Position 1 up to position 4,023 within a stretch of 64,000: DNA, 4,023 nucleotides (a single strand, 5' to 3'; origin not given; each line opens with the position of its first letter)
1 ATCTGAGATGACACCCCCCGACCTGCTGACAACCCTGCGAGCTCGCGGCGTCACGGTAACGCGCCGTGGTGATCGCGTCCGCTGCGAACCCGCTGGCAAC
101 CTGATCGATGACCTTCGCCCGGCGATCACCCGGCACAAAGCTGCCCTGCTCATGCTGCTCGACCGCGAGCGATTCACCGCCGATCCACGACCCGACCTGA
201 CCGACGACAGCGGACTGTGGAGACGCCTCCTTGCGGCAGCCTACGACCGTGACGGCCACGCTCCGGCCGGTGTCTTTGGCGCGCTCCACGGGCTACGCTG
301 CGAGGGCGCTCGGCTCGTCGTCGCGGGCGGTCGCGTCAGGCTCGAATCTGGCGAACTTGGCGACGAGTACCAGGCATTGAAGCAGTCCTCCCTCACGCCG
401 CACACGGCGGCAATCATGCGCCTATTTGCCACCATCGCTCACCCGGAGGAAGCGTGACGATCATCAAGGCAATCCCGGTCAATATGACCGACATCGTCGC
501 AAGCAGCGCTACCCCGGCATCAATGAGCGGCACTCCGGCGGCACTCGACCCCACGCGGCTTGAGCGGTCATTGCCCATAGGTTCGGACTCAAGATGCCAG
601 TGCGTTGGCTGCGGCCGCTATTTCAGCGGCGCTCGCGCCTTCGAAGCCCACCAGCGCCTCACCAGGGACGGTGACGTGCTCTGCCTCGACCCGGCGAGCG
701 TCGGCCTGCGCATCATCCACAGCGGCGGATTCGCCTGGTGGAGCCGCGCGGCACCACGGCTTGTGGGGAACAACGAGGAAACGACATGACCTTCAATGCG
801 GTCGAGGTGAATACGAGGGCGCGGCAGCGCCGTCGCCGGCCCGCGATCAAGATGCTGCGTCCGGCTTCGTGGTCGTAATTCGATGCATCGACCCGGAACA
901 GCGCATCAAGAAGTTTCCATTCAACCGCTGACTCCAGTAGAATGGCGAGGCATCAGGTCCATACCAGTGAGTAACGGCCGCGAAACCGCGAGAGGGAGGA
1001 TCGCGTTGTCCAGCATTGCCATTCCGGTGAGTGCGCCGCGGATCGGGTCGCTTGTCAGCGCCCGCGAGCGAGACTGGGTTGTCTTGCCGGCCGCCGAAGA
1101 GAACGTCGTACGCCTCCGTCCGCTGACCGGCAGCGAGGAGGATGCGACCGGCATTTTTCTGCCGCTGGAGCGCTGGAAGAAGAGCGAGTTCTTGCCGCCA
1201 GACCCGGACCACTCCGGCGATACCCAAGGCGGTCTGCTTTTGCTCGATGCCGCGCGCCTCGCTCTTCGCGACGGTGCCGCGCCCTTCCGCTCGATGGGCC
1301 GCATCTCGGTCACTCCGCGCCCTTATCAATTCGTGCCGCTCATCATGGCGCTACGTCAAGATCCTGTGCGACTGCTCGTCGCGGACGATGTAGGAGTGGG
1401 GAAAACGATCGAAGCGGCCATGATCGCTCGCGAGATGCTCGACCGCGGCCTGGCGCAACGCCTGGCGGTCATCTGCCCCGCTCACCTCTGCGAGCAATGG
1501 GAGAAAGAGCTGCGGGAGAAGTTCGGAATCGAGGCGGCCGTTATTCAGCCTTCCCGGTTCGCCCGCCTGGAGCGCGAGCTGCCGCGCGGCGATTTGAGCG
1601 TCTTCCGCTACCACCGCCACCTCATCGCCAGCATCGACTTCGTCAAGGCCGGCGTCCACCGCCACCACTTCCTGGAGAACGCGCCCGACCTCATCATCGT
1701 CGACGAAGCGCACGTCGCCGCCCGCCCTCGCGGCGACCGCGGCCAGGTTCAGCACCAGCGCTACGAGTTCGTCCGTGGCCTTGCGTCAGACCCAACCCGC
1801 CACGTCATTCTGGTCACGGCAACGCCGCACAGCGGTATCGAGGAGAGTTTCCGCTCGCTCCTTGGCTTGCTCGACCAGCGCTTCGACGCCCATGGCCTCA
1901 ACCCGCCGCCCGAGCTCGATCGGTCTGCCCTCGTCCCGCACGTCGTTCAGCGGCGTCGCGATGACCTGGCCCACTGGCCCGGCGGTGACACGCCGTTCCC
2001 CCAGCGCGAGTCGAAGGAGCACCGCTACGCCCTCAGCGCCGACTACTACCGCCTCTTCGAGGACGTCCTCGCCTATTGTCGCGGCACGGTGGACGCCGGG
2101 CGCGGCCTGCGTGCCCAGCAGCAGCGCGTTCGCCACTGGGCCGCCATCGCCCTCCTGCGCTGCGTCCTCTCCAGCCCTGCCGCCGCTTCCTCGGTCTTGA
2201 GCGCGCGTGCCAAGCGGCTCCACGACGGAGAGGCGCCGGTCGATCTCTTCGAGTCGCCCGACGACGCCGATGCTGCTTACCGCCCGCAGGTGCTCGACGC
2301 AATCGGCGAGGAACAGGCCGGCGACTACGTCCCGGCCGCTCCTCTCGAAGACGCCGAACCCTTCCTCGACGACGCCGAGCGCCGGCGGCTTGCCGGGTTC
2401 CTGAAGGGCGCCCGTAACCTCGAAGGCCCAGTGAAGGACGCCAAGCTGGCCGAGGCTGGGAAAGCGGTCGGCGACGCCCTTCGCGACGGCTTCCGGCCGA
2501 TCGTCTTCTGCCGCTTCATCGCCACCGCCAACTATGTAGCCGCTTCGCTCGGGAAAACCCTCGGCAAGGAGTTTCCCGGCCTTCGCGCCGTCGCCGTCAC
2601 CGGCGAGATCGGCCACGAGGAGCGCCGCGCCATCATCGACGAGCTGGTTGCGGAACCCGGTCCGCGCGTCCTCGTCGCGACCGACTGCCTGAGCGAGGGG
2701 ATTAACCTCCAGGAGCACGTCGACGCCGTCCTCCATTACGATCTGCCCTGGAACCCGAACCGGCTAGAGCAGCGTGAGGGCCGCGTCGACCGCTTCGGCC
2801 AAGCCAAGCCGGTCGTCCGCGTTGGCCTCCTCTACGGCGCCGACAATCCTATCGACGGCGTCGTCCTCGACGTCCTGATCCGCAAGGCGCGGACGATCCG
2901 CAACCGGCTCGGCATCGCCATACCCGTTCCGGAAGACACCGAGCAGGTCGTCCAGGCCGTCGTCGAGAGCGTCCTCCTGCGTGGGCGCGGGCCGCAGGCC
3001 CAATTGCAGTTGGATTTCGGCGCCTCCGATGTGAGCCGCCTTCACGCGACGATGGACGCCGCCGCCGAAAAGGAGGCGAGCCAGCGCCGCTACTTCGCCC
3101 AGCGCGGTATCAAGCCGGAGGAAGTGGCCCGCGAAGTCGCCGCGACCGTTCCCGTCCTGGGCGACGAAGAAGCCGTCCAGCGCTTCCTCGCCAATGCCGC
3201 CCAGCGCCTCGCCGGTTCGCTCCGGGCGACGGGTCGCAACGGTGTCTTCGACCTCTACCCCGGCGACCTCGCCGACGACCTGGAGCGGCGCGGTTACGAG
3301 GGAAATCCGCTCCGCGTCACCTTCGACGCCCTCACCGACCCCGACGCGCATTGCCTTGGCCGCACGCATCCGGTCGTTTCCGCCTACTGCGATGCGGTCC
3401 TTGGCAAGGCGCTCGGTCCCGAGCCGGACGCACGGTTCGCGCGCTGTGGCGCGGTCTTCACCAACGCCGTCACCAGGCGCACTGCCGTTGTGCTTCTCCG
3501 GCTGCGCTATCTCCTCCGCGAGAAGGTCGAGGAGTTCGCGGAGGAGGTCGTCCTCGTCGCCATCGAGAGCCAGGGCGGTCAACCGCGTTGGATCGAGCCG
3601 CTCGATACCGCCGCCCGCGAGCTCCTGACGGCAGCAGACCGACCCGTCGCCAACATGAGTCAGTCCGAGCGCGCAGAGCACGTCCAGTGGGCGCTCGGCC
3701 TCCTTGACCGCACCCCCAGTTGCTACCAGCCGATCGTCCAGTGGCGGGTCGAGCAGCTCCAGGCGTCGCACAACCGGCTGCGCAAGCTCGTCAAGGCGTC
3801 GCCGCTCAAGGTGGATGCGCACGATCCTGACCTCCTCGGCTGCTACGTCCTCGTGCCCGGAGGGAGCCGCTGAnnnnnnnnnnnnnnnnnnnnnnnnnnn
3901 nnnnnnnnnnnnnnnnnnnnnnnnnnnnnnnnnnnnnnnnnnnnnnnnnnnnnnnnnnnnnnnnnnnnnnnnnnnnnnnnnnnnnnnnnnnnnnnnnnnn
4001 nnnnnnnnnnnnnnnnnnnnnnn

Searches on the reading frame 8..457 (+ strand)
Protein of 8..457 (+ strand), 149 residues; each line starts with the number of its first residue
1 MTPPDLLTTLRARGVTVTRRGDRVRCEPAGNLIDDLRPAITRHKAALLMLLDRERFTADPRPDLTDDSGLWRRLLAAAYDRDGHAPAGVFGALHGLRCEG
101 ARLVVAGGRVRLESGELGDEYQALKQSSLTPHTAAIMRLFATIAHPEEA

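Call 8: search_protein_families(library=padloc, proteins=[window:8-457:+], max_evalue=0.001)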
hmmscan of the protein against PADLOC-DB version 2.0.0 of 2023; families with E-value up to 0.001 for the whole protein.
window:8-457:+ (149 aa): 0 families

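Call 55: search_protein_families(library=pfam, proteins=[window:8-457:+], max_evalue=0.01)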
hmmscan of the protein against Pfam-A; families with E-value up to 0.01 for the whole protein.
window:8-457:+ (149 aa): 1 family
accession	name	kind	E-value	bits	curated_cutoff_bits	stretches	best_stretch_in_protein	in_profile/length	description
PF18563.6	TubC_N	-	3.8e-08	33.7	26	1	5-51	3-50/52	TubC N-terminal docking domain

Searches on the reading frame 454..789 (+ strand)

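Call 55: search_protein_families(library=pfam, proteins=[window:454-789:+], max_evalue=0.01)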
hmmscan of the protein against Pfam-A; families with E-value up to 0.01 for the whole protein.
window:454-789:+ (111 aa): 1 family
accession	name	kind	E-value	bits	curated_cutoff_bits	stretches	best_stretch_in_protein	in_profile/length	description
PF24071.1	Phage_zn_bind_3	-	3.1e-06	27.4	27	1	46-83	14-46/46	Phage FDXHR zinc binding domain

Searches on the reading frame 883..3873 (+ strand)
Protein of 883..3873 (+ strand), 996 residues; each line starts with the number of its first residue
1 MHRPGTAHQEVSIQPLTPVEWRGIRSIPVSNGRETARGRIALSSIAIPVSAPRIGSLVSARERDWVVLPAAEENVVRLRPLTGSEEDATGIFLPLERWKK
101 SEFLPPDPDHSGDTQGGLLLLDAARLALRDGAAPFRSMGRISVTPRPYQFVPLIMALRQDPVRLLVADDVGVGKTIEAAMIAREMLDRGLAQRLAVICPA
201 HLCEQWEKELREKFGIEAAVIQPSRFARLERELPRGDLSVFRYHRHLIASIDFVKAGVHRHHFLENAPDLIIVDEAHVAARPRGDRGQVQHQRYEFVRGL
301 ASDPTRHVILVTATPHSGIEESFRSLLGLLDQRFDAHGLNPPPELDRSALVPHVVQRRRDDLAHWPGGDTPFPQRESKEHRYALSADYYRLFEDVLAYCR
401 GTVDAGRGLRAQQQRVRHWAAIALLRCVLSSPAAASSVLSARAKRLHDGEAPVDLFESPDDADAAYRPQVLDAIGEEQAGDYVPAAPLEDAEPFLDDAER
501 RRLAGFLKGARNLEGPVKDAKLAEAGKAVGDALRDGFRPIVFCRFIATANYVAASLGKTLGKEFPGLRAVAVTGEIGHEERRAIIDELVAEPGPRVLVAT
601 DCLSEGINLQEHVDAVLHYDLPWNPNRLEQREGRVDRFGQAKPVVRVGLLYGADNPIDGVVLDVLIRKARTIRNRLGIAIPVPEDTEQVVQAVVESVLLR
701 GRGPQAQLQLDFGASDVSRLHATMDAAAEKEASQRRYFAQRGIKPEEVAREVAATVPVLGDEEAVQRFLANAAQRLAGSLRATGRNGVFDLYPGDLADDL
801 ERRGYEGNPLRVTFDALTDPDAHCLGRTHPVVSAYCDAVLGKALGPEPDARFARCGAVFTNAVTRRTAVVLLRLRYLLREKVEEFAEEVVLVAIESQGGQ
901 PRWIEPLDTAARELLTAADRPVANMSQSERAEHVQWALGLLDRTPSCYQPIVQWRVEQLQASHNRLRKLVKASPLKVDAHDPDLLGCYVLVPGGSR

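Call 6: search_protein_families(library=pfam, proteins=[window:883-3873:+], max_evalue=0.01)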
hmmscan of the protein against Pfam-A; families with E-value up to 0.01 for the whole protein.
window:883-3873:+ (996 aa): 4 families
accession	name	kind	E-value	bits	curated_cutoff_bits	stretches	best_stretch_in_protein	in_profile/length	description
PF00271.37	Helicase_C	-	1e-17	64.8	23.5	1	534-639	13-110/110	Helicase conserved C-terminal domain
PF00176.29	SNF2-rel_dom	-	1.2e-08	34.9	24.9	1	157-330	12-178/290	SNF2-related domain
PF04851.21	ResIII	-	2.9e-08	34.2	22.5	1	157-316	19-163/164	Type III restriction enzyme, res subunit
PF00270.35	DEAD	-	5.9e-07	29.8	26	1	163-320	16-165/167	DEAD/DEAH box helicase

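Call 8: search_protein_families(library=padloc, proteins=[window:883-3873:+], max_evalue=0.001)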
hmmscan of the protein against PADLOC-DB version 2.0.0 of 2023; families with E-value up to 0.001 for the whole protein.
window:883-3873:+ (996 aa): 41 families (the best 25 are shown)
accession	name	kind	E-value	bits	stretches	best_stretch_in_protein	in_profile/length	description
PDLC02853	DpdE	-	2.1e-184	613.2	1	54-995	7-974/985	DpdE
PDLC02621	DrmD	-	2.8e-94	315.2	1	133-958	114-933/1040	DrmD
PDLC00659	HmaA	-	9.1e-67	223.8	2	119-448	79-400/1176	SNF2 helicase / DEAD-box helicase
PDLC02572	DrmA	-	4.6e-65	218.2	1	132-655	110-640/1043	DrmA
PDLC02500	BrxHI|BrxHII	-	3.5e-61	205.8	1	142-678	88-611/933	BrxHI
PDLC02632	DrmD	-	2.1e-58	196.3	1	133-645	116-631/662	DrmD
PDLC02633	DrmD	-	6.6e-56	187.8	1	132-649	117-639/839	DrmD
PDLC02504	BrxHI|BrxHII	-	3.1e-50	169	1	125-802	90-736/971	BrxHII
PDLC02620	DrmD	-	6.1e-47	158.2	1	136-678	91-615/1060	DrmD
PDLC02624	DrmD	-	1.7e-41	140.4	1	183-645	3-472/652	DrmD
PDLC02843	DpdE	-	2.1e-41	139.9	2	155-333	168-315/1091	DpdE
PDLC02623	DrmD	-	6.6e-40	134.7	2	137-225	94-182/1040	DrmD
PDLC02840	DpdE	-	7.5e-40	135.1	2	147-332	162-319/1091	DpdE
PDLC02634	DrmD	-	1.2e-39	133.8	2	137-448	86-386/900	DrmD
PDLC02622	DrmD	-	1.3e-38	131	1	133-399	115-379/422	DrmD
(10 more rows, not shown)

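Call 9: search_protein_families(library=ncbifam, proteins=[window:883-3873:+], max_evalue=1)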
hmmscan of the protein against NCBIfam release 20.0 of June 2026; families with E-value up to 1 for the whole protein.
window:883-3873:+ (996 aa): 25 families
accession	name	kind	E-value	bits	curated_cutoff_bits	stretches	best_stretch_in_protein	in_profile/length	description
NF038317.1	DISARM_DrmD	equivalog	3e-104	350.3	610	1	132-962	99-922/1021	DISARM system SNF2-like helicase DrmD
NF041062.1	DpdE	equivalog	5.4e-55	186.9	500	2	159-332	167-314/1048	protein DpdE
NF042964.1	phospholipD_antiphage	equivalog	5e-45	154.2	1100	2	517-676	664-826/895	phospholipase D-like domain-containing anti-phage protein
NF003426.0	PRK04914.1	equivalog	7.2e-41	140.3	576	2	162-334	171-336/959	RNA polymerase-associated protein RapA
NF038318.1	DISARM_DrmD_b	equivalog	2.4e-36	125.2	950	2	134-328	19-200/868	DISARM system SNF2-like helicase DrmD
TIGR04095.1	dnd_restrict_1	equivalog_domain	5e-12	45.5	600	2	165-308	28-172/451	DNA phosphorothioation system restriction enzyme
NF058637.1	helic_SCO1167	equivalog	2.2e-11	42.5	1200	2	537-645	780-881/932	SCO1167/SCO6262 family helicase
NF041790.1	anti-phage_ZorD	equivalog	3.8e-09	35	1500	2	578-644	964-1030/1035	type I Zorya anti-phage system protein ZorD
NF008744.0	PRK11776.1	equivalog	5.8e-07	28.4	524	1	540-640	246-338/460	ATP-dependent RNA helicase DbpA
NF010337.0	PRK13766.1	equivalog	6.3e-07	27.9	610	2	520-644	348-474/781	Hef nuclease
TIGR03817.1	DECH_helic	hypoth_equivalog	2.9e-06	25.8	874.1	1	514-660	249-391/742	helicase/secretion neighborhood putative DEAH-box helicase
NF008394.0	PRK11192.1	equivalog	1.5e-05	24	507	1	538-640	249-343/441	ATP-dependent RNA helicase SrmB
NF053675.1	pilus_reg_Snf2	equivalog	4.3e-05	21.8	1100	2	165-224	607-665/1029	pilus expression-regulating Snf2 family helicase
NF053631.1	RNA_helic_CshA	equivalog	0.00035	19.5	646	1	565-641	260-334/434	degradosome RNA helicase CshA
NF007882.0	PRK10590.1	equivalog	0.00074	18.6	743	1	540-638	249-339/456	ATP-dependent RNA helicase RhlE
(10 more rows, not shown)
